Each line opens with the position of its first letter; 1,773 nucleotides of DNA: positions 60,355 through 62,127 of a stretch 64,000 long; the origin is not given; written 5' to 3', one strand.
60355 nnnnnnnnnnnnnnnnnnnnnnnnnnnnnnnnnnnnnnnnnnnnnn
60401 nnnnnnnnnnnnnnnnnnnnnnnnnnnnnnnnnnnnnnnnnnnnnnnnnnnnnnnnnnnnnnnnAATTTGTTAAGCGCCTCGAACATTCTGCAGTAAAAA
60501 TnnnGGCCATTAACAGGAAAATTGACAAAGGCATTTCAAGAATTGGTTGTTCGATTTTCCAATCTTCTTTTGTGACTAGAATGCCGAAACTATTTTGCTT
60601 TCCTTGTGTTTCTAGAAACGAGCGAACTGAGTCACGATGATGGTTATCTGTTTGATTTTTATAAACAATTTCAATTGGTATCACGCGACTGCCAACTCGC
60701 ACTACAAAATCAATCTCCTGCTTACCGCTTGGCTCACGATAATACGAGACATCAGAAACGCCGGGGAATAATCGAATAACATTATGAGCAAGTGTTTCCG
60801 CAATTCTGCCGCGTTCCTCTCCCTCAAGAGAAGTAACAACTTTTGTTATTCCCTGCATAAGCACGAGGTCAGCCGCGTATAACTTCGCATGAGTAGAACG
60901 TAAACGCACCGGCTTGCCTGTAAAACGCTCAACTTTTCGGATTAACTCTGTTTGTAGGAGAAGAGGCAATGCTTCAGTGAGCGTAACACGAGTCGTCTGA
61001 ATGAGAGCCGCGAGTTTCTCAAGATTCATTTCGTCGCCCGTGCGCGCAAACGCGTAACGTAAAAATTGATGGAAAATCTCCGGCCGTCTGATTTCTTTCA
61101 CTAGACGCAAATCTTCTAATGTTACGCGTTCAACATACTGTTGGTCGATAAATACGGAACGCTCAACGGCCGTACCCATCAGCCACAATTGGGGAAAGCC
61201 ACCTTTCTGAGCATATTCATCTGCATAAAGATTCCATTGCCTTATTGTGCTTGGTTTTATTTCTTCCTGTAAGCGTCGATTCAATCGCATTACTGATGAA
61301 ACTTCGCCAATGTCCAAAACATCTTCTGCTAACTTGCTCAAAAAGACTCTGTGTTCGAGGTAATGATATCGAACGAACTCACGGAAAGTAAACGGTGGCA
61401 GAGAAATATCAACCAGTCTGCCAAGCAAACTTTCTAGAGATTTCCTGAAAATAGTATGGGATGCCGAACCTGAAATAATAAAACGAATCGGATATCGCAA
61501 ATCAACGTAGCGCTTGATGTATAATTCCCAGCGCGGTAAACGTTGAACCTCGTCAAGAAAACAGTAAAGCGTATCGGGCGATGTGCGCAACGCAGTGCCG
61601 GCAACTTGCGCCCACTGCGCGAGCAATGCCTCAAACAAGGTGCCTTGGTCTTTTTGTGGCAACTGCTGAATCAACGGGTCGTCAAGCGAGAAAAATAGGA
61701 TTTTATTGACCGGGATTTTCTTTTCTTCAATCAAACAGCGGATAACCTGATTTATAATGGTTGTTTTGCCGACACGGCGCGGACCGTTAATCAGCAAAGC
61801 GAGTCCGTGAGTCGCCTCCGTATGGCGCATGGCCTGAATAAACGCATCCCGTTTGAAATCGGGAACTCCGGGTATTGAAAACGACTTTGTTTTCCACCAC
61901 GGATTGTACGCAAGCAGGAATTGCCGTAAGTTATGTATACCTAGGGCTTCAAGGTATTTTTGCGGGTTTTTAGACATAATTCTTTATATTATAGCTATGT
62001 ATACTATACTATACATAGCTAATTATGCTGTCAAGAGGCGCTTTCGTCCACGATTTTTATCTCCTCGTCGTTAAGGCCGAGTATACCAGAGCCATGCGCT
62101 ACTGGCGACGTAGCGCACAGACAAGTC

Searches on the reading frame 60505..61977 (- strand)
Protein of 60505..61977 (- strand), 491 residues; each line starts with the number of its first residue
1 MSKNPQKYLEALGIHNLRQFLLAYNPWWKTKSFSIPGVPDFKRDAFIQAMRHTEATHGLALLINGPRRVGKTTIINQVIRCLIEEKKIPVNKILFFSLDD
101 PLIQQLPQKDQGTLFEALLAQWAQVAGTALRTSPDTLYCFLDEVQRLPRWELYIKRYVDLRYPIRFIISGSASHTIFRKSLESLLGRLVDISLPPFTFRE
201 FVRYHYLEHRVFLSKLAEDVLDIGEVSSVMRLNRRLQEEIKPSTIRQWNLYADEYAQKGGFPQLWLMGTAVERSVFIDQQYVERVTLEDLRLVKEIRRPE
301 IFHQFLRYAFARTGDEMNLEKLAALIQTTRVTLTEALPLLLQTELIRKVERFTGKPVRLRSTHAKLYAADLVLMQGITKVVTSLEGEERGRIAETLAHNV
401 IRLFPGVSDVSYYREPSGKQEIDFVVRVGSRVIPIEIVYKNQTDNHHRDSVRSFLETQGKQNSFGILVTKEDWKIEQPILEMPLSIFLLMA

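Call 71: search_protein_families(library=pfam, proteins=[window:60505-61977:-], max_evalue=0.00001)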
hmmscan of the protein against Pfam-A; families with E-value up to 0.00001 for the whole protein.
window:60505-61977:- (491 aa): 2 families
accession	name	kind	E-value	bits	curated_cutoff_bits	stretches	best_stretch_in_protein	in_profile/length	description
PF13173.12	AAA_14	-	1.6e-29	103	27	1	60-201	4-128/129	AAA domain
PF13635.12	DUF4143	-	1.3e-17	64.5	28.1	1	288-437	2-157/160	Domain of unknown function (DUF4143)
